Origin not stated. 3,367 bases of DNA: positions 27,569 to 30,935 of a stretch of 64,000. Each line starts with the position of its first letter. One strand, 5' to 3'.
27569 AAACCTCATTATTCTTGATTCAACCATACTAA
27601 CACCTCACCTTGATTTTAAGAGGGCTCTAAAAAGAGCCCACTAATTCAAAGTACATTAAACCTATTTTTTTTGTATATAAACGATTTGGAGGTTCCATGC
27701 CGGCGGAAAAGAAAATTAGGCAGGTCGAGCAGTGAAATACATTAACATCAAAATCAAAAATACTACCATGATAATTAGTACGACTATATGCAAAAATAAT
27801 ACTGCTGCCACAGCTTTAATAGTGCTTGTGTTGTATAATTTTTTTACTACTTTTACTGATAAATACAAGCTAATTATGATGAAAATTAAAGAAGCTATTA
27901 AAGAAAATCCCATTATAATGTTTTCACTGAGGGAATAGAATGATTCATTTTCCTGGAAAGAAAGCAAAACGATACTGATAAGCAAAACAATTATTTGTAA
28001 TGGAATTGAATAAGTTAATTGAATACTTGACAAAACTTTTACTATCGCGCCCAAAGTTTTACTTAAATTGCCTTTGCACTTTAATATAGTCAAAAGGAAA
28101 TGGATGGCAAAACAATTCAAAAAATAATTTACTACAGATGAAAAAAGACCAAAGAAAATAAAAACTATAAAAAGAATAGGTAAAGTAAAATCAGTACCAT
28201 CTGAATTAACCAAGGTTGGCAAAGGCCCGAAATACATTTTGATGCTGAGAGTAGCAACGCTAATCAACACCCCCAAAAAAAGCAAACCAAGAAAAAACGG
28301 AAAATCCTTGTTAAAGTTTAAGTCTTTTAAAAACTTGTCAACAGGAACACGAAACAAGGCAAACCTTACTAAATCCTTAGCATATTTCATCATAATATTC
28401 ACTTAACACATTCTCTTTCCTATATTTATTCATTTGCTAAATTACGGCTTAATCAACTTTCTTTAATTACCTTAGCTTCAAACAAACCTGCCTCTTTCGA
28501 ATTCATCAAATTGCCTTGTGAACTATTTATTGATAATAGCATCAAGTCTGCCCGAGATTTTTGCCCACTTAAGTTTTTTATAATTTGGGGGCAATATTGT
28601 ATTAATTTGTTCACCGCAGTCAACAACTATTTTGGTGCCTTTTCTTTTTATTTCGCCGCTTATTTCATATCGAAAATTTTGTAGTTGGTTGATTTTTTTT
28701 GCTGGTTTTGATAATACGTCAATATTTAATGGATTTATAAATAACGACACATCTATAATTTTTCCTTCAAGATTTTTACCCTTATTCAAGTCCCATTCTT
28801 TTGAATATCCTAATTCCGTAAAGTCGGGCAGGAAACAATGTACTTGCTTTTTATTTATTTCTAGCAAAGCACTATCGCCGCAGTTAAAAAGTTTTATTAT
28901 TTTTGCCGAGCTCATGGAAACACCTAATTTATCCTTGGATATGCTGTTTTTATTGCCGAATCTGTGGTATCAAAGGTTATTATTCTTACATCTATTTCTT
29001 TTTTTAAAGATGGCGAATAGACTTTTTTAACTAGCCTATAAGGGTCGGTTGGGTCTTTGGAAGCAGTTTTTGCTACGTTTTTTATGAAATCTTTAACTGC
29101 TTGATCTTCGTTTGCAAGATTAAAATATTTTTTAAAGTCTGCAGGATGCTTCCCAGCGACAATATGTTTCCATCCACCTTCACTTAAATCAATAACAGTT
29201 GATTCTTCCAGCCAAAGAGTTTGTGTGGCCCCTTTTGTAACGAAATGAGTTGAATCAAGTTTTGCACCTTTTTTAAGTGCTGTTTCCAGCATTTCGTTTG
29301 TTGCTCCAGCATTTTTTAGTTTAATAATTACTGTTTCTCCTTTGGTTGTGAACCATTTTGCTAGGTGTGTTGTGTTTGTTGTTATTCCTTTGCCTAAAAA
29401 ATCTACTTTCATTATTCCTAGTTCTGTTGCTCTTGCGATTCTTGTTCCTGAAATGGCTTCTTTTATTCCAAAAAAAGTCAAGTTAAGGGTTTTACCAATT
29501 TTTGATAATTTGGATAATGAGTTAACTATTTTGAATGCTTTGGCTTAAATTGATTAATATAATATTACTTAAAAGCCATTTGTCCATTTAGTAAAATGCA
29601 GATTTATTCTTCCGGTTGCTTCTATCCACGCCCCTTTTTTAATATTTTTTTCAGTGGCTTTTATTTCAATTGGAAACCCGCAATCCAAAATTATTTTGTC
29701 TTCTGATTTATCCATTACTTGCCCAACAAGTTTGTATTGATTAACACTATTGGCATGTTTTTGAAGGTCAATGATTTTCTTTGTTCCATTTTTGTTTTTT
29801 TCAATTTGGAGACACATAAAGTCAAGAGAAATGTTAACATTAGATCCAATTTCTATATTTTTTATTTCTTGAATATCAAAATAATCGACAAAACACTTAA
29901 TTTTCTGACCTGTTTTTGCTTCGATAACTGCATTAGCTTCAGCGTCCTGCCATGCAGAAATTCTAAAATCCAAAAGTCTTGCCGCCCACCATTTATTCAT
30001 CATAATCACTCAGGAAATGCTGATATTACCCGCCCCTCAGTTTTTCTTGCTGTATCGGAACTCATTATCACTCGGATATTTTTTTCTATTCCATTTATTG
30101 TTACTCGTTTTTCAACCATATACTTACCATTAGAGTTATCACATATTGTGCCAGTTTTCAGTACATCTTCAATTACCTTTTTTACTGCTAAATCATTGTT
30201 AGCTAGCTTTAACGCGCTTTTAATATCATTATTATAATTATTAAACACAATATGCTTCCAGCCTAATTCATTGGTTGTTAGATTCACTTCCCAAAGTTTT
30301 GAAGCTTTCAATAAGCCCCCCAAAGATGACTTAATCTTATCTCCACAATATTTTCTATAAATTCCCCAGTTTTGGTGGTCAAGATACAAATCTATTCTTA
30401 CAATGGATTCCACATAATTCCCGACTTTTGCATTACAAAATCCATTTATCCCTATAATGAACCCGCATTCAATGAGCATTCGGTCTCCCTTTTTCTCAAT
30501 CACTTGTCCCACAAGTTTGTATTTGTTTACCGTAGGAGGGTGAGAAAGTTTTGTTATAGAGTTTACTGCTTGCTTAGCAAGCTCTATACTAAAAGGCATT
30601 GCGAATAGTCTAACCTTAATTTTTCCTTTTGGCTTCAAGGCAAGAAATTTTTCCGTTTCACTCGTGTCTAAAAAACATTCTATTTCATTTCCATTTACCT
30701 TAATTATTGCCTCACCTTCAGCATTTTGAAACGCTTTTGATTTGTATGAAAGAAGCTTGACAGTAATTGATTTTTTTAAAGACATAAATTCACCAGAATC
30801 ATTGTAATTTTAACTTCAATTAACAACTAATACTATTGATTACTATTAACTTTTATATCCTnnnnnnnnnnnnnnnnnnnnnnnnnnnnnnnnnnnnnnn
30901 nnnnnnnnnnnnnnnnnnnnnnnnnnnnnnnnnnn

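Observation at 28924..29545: Silent orphan tip with a 263-bp recombination handle matching the main toxin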

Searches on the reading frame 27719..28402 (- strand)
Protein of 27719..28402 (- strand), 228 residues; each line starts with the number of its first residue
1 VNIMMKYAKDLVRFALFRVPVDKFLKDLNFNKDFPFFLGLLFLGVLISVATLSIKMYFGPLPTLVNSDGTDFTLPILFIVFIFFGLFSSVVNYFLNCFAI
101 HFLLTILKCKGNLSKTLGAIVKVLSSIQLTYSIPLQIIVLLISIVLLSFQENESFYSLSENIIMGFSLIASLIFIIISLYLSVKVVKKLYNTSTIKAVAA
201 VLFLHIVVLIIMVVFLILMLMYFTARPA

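Call 8: search_protein_families(library=pfam, proteins=[window:27719-28402:-], max_evalue=1)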
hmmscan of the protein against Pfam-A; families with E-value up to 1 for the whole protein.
window:27719-28402:- (228 aa): 2 families
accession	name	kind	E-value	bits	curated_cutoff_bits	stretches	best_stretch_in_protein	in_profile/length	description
PF04893.22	Yip1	-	3.2e-07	30.8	28.6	1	35-215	24-172/173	Yip1 domain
PF14296.11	O-ag_pol_Wzy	-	0.76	8.8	26.6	0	76-223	7-152/468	O-antigen polysaccharide polymerase Wzy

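Call 9: search_protein_families(library=ncbifam, proteins=[window:27719-28402:-], max_evalue=1)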
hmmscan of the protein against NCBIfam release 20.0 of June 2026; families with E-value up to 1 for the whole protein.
window:27719-28402:- (228 aa): 1 family
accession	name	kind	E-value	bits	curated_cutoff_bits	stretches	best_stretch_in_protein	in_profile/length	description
NF049859.1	SA1002_fam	equivalog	0.94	9.4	65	0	137-223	6-87/167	SA1002 family membrane protein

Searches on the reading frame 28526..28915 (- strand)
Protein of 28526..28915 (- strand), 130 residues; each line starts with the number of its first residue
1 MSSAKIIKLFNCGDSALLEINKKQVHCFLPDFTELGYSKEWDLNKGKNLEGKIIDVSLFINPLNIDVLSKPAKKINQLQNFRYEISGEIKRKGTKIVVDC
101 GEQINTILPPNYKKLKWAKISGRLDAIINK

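Call 8: search_protein_families(library=pfam, proteins=[window:28526-28915:-], max_evalue=1)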
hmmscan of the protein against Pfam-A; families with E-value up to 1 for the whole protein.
window:28526-28915:- (130 aa): 1 family
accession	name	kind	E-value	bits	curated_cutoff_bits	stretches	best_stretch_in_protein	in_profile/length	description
PF24184.1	Phage_zn_bind_5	-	0.012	15.9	27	1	97-125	2-29/46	Phage zinc binding protein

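Call 9: search_protein_families(library=ncbifam, proteins=[window:28526-28915:-], max_evalue=1)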
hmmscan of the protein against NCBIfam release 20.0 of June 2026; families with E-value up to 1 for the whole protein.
window:28526-28915:- (130 aa): 0 families

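Call 90: find_encoding_contigs(protein=window:28526-28915:-, flank=6000, max_places=10)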
Protein window:28526-28915:- (130 aa): 3 contigs read that carry it; 2 places shown.
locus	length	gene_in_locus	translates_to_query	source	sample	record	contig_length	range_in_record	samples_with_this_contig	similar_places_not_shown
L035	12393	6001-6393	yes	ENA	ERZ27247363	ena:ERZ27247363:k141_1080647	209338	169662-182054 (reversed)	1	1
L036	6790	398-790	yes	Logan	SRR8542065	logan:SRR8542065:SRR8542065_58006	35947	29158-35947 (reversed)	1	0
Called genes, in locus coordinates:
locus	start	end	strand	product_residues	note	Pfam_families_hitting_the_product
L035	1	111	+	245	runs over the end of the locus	-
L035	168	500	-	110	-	PF01849:NAC, PF19026:UBA_HYPK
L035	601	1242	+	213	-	-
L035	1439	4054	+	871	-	-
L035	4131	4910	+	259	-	-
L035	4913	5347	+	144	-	-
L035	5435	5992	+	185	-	-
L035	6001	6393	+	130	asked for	-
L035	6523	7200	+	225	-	PF04893:Yip1 (weak)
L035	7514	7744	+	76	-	-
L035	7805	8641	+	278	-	PF00483:NTP_transferase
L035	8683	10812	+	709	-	PF00270:DEAD, PF04851:ResIII, PF22527:DEXQc_Suv3 (weak), PF00271:Helicase_C, PF21280:Helicase_dom4_arc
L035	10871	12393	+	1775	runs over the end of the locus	PF13620:CarboxypepD_reg (faint)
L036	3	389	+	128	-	?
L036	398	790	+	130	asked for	-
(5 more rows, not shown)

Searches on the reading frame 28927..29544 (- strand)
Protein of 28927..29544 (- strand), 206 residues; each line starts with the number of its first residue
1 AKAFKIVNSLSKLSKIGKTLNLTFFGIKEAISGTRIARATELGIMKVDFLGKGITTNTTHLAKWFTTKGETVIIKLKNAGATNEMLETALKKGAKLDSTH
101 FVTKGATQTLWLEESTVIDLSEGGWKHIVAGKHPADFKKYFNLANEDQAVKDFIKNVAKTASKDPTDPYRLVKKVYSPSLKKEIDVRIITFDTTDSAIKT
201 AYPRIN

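Call 8: search_protein_families(library=pfam, proteins=[window:28927-29544:-], max_evalue=1)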
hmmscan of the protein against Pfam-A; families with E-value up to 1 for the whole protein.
window:28927-29544:- (206 aa): 0 families

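Call 9: search_protein_families(library=ncbifam, proteins=[window:28927-29544:-], max_evalue=1)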
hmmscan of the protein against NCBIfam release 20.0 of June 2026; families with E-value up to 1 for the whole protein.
window:28927-29544:- (206 aa): 3 families
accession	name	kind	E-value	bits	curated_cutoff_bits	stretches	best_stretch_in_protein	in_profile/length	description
TIGR02062.1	RNase_B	equivalog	0.025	12.6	641.9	1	52-137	149-235/646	exoribonuclease II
NF010704.0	PRK14104.1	subfamily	0.06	11.6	1041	1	97-164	80-142/546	chaperonin GroEL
TIGR02253.1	CTE7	subfamily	0.079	12.7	169.75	1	138-203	32-97/221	TIGR02253 family HAD-type hydrolase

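Call 24: search_protein_representatives(protein=window:28927-29544:-)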
Query: 206 residues. Proteins with E-value up to 0.001 (for the whole library): 21; up to 1e-10: 13; up to 1e-30: 4. The best 21 are listed.
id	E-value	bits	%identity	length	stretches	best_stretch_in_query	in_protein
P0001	7.7e-116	400.9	100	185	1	22-206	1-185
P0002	2.6e-46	174.1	60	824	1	1-177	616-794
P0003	9.2e-43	162.6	47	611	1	8-203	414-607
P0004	4.5e-34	134.2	46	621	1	2-193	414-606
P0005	8.2e-27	110.6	35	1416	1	2-203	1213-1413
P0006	1.8e-19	86.6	40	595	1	3-163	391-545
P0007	1.6e-18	83.5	35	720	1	5-203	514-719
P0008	4.5e-17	78.8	37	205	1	61-204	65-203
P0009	9.0e-17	77.8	38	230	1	66-204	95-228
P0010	2.2e-15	73.3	37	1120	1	2-129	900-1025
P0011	1.1e-13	67.7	46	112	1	85-203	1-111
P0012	2.4e-12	63.4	36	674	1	5-203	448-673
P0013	3.2e-12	63.0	42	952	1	7-119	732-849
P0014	2.0e-10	57.1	65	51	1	156-203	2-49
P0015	2.5e-07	47.0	43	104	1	52-129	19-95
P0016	4.5e-07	46.2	32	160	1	70-203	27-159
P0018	1.2e-05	41.6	40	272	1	123-203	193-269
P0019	1.5e-05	41.2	35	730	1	27-156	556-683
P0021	7.5e-04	35.7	36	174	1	70-169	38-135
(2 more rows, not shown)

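Call 26: find_encoding_contigs(protein=P0002, flank=8000, max_places=6)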
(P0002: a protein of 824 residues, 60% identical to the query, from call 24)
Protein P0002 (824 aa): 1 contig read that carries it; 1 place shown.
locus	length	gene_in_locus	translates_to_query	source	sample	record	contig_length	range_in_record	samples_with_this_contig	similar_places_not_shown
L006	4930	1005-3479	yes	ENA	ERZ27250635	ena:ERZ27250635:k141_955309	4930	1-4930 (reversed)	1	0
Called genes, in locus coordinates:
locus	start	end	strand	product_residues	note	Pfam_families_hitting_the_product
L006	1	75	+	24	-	?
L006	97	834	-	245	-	-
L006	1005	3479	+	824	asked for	-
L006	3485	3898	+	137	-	-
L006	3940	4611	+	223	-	PF04893:Yip1 (weak)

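Call 27: find_encoding_contigs(protein=P0004, flank=8000, max_places=6)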
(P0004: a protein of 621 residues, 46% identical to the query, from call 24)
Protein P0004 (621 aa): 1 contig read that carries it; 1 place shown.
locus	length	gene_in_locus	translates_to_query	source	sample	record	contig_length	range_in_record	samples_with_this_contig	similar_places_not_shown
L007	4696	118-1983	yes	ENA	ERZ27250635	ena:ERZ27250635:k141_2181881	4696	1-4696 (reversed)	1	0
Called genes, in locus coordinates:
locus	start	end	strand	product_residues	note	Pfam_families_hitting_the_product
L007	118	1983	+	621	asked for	-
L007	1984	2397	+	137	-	-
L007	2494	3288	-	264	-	-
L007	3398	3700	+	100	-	-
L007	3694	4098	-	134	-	PF01850:PIN (faint)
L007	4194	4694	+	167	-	?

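Call 32: find_encoding_contigs(protein=P0008, flank=8000, max_places=4)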
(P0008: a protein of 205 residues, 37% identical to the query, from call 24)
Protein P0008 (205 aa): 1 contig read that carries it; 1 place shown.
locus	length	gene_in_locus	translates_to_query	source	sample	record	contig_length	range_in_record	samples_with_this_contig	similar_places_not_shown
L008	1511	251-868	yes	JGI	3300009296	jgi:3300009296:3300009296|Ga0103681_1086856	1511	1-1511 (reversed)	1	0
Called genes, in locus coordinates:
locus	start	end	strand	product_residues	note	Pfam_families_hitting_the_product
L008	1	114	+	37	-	?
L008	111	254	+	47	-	-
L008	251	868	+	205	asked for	PF17761:DUF1016_N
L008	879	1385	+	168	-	-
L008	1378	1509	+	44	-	?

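Call 33: find_encoding_contigs(protein=P0016, flank=8000, max_places=4)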
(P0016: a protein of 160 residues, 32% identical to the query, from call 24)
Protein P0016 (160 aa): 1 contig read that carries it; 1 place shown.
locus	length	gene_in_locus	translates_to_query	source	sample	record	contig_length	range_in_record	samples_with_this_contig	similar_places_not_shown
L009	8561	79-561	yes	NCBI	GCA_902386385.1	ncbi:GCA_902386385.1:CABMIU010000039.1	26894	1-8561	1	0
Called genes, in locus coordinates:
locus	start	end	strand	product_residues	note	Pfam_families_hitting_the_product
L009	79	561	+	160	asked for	-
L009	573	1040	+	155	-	-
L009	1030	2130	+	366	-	-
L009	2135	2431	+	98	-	-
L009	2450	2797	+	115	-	-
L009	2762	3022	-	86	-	-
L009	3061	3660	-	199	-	-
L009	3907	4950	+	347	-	-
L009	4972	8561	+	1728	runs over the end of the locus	PF13620:CarboxypepD_reg (faint)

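Call 34: find_encoding_contigs(protein=P0011, flank=8000, max_places=4)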
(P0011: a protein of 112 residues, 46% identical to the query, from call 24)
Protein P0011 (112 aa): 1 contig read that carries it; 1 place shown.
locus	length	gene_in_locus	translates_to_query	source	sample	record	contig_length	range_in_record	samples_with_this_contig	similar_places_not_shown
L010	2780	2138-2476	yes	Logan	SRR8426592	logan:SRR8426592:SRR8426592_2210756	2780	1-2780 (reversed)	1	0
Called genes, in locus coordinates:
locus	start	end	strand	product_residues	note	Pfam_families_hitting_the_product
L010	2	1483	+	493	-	?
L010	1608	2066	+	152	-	-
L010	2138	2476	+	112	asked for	-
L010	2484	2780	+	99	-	?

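Call 38: find_encoding_contigs(protein=P0018, flank=8000, max_places=4)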
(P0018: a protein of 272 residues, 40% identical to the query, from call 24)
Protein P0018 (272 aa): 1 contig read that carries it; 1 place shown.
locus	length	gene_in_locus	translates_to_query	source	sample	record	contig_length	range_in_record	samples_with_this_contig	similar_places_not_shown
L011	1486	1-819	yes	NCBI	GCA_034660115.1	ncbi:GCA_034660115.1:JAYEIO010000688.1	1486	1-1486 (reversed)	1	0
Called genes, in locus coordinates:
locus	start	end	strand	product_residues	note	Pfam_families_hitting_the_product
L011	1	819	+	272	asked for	?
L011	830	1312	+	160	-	-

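Call 39: find_encoding_contigs(protein=P0021, flank=8000, max_places=4)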
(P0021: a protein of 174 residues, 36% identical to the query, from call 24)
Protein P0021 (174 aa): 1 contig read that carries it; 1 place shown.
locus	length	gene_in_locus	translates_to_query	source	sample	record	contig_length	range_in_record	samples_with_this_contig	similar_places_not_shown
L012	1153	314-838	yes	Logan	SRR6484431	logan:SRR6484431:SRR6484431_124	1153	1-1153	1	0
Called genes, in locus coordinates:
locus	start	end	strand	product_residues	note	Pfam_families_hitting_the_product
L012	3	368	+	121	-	?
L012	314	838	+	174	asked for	-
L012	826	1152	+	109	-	?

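Call 77: search_protein_families(library=pfam, proteins=[P0005, P0010, P0013, P0007, P0012, P0019, P0006, P0004, P0018, P0009], max_evalue=0.01)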
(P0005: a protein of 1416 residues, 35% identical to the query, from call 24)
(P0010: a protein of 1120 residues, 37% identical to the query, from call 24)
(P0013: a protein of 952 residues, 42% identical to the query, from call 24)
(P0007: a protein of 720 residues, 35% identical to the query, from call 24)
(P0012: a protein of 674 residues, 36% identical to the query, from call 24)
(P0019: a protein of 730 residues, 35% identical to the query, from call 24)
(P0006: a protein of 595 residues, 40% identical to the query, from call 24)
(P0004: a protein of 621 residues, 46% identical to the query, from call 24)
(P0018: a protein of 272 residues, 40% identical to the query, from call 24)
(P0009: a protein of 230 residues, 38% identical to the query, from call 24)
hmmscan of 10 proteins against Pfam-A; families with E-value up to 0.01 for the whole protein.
P0005 (1416 aa): 1 family
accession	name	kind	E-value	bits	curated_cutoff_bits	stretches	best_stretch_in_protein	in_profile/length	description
PF10633.15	NPCBM_assoc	-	3.2e-12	46.9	24.4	1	463-536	2-75/78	NPCBM-associated, NEW3 domain of alpha-galactosidase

P0010 (1120 aa): 1 family
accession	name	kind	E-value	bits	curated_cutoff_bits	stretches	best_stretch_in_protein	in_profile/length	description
PF13088.12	BNR_2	-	1e-06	28.8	31.4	1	43-211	24-199/277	BNR repeat-like domain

P0013 (952 aa): 0 families

P0007 (720 aa): 1 family
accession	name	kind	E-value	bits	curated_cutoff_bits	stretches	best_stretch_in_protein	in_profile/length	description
PF05048.19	NosD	-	6.8e-17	62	23.6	1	69-262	36-212/212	Periplasmic copper-binding protein (NosD)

P0012 (674 aa): 0 families

P0019 (730 aa): 0 families

P0006 (595 aa): 1 family
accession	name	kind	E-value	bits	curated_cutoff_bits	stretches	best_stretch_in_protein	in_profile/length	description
PF04151.21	PPC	-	4e-06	28.1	25.9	1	29-95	3-69/70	Bacterial pre-peptidase C-terminal domain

P0004 (621 aa): 0 families

P0018 (272 aa): 1 family
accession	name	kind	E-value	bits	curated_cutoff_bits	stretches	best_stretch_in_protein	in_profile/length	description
PF18809.6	PBECR1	-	0.00093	20.1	27.6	0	186-256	19-81/104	phage-Barnase-EndoU-ColicinE5/D-RelE like nuclease1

P0009 (230 aa): 0 families

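Call 91: find_encoding_contigs(protein=P0014, flank=6000, max_places=6)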
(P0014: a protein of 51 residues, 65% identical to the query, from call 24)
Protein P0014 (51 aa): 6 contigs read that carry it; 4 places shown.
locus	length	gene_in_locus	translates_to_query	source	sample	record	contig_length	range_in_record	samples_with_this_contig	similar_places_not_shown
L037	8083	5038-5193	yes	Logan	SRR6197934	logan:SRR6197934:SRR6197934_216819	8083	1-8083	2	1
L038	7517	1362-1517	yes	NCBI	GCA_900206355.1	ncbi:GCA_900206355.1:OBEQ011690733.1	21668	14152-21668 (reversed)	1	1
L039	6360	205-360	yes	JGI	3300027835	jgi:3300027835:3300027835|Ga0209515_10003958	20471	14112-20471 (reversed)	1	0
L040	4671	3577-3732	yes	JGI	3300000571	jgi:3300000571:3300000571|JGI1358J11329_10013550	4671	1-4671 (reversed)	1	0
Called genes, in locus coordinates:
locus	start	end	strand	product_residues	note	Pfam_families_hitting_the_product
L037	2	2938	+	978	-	?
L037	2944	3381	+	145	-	-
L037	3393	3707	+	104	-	-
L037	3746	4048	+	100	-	PF01527:HTH_Tnp_1, PF13384:HTH_23 (weak), PF13518:HTH_28, PF13551:HTH_29 (weak)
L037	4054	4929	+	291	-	PF13276:HTH_21, PF00665:rve, PF13683:rve_3, PF13333:rve_2 (weak)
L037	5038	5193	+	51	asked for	-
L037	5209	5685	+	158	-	-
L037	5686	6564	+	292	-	-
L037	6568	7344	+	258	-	-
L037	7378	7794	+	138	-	-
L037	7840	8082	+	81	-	?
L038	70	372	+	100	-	PF01527:HTH_Tnp_1, PF13384:HTH_23 (weak), PF13518:HTH_28, PF13551:HTH_29 (weak)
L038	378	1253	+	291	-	PF13276:HTH_21, PF00665:rve, PF13683:rve_3, PF13333:rve_2 (weak)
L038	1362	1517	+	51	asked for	-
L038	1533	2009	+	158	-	-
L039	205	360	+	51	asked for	-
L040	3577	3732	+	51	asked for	-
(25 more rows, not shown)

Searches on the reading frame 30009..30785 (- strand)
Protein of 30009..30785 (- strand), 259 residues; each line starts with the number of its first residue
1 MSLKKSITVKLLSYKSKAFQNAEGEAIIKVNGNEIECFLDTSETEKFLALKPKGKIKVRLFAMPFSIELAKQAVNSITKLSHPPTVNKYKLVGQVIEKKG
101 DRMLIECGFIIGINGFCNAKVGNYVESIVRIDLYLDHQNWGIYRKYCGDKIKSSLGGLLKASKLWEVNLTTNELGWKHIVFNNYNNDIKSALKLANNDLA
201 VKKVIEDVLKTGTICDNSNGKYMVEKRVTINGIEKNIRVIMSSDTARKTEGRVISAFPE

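Call 8: search_protein_families(library=pfam, proteins=[window:30009-30785:-], max_evalue=1)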
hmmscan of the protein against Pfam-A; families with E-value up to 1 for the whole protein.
window:30009-30785:- (259 aa): 0 families

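Call 9: search_protein_families(library=ncbifam, proteins=[window:30009-30785:-], max_evalue=1)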
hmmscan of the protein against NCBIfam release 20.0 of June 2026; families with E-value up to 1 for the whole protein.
window:30009-30785:- (259 aa): 2 families
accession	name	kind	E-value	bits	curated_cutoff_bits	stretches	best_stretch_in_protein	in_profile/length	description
NF033143.1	efflux_OM_AdeK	equivalog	0.033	12.9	900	1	177-246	363-433/480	multidrug efflux RND transporter AdeIJK outer membrane channel subunit AdeK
NF011234.0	PRK14641.1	equivalog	0.14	12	151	1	200-246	4-49/173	ribosome maturation factor RimP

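Call 96: find_encoding_contigs(protein=window:30009-30785:-, flank=5000, max_places=10)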
Protein window:30009-30785:- (259 aa): 3 contigs read that carry it; 2 places shown.
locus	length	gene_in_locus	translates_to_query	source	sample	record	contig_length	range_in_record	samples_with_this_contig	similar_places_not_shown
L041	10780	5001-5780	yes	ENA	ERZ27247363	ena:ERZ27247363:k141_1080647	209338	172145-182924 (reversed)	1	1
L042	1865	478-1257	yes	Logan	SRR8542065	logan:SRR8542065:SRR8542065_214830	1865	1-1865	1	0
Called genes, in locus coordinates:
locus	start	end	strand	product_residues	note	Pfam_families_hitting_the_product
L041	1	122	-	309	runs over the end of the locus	PF00254:FKBP_C (faint), PF22199:FKBP26_IF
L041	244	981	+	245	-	-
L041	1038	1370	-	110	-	PF01849:NAC, PF19026:UBA_HYPK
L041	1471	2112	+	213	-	-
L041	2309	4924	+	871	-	-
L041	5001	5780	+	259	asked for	-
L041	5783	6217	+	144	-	-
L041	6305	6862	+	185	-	-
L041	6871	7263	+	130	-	-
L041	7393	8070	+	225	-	PF04893:Yip1 (weak)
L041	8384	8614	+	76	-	-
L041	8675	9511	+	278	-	PF00483:NTP_transferase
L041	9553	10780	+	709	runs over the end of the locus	PF00270:DEAD, PF04851:ResIII, PF22527:DEXQc_Suv3 (weak), PF00271:Helicase_C, PF21280:Helicase_dom4_arc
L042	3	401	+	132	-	?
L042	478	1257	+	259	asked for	-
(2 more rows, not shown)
